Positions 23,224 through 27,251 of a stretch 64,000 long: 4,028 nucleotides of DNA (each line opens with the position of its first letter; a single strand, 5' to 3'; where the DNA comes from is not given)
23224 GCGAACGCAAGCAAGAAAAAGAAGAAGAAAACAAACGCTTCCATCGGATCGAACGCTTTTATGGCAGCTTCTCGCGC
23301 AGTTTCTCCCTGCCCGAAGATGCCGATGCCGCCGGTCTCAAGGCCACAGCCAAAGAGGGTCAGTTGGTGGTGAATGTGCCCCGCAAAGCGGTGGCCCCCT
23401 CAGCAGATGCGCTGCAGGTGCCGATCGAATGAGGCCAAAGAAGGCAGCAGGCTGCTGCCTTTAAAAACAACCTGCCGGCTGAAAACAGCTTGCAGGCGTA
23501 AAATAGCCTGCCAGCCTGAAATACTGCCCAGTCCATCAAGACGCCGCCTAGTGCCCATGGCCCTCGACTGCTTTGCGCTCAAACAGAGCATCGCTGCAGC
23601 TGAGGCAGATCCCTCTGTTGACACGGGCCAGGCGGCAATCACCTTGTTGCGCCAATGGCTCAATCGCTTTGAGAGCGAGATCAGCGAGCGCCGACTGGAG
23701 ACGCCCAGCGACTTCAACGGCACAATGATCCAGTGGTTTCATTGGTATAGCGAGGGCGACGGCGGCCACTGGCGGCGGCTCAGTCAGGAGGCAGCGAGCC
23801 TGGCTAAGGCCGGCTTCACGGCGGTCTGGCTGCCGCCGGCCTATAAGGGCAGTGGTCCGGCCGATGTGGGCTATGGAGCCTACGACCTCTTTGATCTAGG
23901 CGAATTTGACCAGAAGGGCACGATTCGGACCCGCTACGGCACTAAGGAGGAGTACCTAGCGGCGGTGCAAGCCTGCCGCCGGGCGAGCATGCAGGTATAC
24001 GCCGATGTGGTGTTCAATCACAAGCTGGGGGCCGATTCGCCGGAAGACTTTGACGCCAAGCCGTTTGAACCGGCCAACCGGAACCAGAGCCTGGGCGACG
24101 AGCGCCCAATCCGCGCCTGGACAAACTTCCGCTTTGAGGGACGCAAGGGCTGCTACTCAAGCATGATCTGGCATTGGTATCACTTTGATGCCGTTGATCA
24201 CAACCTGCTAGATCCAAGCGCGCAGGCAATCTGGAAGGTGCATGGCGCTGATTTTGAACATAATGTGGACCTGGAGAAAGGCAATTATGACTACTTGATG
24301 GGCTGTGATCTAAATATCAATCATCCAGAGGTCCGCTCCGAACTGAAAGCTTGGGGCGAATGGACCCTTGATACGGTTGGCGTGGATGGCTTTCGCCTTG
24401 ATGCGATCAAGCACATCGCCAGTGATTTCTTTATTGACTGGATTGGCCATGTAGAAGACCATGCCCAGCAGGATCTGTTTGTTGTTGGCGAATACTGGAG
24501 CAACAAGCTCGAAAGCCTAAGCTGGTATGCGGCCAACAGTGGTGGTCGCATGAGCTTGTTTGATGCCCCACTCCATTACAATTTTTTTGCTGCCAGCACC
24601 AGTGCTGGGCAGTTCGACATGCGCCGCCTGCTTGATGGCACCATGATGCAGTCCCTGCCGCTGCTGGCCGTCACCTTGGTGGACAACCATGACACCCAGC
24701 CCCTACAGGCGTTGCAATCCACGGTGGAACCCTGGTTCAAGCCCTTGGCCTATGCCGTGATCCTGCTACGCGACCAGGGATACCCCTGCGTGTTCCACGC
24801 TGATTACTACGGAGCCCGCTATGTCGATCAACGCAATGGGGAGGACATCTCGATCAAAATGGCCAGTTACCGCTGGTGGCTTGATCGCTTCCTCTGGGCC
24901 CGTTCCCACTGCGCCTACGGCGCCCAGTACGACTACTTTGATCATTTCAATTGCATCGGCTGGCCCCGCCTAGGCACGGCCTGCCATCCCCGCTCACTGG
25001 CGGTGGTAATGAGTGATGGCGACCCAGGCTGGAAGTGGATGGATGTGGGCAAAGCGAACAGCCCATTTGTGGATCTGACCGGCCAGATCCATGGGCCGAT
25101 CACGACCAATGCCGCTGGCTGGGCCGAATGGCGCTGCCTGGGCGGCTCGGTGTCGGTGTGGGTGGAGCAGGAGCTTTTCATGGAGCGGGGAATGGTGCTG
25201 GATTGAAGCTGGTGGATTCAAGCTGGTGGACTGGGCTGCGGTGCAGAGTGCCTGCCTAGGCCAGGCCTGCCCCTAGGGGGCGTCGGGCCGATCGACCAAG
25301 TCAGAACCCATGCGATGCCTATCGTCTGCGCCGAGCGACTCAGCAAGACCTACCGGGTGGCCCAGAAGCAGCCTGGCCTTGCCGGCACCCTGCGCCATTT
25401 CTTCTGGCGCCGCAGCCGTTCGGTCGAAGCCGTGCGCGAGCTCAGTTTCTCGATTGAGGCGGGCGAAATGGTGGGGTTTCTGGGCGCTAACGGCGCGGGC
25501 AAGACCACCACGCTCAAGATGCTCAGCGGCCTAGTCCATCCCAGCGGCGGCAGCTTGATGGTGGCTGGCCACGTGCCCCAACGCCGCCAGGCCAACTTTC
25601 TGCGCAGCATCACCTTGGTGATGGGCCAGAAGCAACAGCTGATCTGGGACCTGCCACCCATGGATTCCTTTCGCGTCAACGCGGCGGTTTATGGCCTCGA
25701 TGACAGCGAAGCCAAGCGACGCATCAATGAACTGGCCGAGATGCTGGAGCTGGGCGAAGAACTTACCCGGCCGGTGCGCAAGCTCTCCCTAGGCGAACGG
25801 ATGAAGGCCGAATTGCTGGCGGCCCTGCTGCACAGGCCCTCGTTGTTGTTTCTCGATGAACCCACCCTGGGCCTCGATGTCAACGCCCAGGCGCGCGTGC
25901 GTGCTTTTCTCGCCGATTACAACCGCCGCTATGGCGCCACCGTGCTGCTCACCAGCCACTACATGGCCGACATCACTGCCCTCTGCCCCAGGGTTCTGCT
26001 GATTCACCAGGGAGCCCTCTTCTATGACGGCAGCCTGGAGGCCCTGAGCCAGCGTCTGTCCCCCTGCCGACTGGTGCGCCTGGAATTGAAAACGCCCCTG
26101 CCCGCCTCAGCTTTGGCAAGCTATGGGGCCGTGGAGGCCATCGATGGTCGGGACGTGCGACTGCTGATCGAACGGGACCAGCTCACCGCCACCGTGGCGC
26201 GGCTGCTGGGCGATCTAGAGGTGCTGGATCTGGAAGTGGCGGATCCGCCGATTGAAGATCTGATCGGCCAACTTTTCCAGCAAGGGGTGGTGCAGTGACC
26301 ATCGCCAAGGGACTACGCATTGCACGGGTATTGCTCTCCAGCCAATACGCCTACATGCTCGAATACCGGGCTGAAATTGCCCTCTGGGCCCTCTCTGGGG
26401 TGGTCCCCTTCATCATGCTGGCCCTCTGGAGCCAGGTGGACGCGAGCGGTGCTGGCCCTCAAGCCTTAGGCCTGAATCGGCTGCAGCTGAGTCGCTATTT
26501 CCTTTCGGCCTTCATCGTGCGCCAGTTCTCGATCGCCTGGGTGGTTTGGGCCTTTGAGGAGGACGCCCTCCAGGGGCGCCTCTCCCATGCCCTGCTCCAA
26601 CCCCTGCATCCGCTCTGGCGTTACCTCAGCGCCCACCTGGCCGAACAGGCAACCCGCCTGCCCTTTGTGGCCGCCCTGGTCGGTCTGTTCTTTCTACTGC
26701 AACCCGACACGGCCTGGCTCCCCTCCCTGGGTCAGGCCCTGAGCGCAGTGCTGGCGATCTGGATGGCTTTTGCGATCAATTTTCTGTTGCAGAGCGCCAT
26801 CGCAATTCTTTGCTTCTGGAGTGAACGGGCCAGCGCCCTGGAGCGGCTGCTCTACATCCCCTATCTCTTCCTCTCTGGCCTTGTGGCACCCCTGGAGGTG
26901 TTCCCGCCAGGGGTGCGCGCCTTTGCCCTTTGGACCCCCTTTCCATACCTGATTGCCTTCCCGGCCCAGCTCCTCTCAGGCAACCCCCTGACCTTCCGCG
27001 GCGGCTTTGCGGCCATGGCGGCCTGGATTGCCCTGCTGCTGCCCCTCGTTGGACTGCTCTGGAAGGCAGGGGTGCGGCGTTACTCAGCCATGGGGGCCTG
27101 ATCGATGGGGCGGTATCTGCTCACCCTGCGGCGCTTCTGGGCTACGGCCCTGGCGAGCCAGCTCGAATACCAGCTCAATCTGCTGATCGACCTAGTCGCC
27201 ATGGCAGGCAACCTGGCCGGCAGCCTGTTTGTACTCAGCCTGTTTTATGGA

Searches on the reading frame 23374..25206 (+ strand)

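Call 83: search_protein_families(library=pfam, proteins=[window:23374-25206:+], max_evalue=0.00001)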
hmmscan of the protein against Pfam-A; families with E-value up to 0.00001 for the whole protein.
window:23374-25206:+ (610 aa): 1 family
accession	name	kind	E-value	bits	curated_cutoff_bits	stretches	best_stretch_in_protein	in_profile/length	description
PF00128.31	Alpha-amylase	-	1.5e-20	74.4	22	1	131-481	16-356/446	Alpha amylase, catalytic domain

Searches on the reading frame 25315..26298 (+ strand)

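Call 84: search_protein_families(library=pfam, proteins=[window:25315-26298:+], max_evalue=0.00001)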
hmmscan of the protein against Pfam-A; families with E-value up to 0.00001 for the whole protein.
window:25315-26298:+ (327 aa): 2 families
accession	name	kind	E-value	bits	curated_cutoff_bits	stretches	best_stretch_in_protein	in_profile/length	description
PF00005.33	ABC_tran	-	3e-26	93.1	25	1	41-184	2-136/137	ABC transporter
PF13304.12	AAA_21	-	9.5e-13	49.3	27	1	140-215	221-298/304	AAA domain, putative AbiEii toxin, Type IV TA system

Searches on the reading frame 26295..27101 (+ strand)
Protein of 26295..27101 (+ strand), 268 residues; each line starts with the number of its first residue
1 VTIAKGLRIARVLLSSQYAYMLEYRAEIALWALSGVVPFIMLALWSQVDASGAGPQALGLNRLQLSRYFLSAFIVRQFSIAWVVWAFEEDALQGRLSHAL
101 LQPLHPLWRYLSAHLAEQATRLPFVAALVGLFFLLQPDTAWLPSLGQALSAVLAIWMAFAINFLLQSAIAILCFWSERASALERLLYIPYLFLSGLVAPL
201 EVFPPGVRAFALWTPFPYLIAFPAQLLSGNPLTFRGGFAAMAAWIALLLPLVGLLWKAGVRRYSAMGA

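Call 84: search_protein_families(library=pfam, proteins=[window:26295-27101:+], max_evalue=0.00001)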
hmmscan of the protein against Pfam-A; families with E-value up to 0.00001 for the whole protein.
window:26295-27101:+ (268 aa): 1 family
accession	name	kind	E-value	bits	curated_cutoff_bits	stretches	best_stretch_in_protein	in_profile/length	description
PF06182.17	ABC2_membrane_6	-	3.2e-13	50.4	22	1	84-267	51-229/229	ABC-2 family transporter protein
